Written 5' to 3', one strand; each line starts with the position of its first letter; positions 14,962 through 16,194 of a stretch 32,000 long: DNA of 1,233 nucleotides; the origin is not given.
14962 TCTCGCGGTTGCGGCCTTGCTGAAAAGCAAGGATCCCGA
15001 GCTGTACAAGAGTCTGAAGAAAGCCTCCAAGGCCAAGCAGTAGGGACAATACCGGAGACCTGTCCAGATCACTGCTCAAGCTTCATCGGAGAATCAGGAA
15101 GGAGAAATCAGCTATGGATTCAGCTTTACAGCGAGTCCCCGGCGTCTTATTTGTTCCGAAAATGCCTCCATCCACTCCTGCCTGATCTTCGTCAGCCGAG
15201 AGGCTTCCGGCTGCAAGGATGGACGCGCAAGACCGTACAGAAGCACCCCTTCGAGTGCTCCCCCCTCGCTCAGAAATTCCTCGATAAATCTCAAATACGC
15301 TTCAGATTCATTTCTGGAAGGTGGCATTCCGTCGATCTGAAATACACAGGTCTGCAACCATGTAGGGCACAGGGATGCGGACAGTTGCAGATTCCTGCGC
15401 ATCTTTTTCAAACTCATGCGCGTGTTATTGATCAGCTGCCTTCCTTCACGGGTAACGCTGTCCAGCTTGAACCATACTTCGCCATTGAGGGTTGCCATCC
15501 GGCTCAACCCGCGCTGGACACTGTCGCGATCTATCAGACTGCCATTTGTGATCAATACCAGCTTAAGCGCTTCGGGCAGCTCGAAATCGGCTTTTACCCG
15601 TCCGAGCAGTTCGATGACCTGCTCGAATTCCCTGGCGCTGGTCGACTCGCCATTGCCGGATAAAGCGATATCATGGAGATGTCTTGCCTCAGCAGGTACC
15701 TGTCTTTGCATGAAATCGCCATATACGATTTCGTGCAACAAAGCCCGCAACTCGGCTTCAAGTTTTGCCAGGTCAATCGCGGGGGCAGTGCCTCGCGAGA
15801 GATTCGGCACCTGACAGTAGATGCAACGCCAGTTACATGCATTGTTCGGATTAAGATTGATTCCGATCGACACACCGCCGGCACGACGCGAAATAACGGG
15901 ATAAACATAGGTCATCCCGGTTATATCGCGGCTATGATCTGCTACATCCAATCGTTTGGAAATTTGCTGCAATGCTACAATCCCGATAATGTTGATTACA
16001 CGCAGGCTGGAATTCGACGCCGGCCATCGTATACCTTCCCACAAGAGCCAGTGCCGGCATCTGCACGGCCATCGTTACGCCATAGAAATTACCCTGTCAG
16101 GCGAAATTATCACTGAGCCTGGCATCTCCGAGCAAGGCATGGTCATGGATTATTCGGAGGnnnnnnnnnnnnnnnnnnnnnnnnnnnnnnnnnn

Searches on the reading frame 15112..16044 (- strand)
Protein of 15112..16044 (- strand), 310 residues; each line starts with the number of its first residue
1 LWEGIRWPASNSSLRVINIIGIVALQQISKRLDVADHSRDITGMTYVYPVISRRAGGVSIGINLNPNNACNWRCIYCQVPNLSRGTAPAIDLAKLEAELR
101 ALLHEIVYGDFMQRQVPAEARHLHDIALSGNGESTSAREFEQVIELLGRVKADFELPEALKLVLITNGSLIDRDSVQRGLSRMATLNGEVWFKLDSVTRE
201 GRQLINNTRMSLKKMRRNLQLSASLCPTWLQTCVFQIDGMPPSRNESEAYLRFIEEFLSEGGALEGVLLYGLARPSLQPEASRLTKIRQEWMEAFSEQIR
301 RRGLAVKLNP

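Call 75: search_protein_families(library=pfam, proteins=[window:15112-16044:-], max_evalue=0.001)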
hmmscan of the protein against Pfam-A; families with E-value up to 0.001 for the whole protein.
window:15112-16044:- (310 aa): 1 family
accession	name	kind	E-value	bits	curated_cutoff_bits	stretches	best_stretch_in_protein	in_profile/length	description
PF04055.27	Radical_SAM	-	9.1e-09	36.1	29.5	1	65-252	2-164/166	Radical SAM superfamily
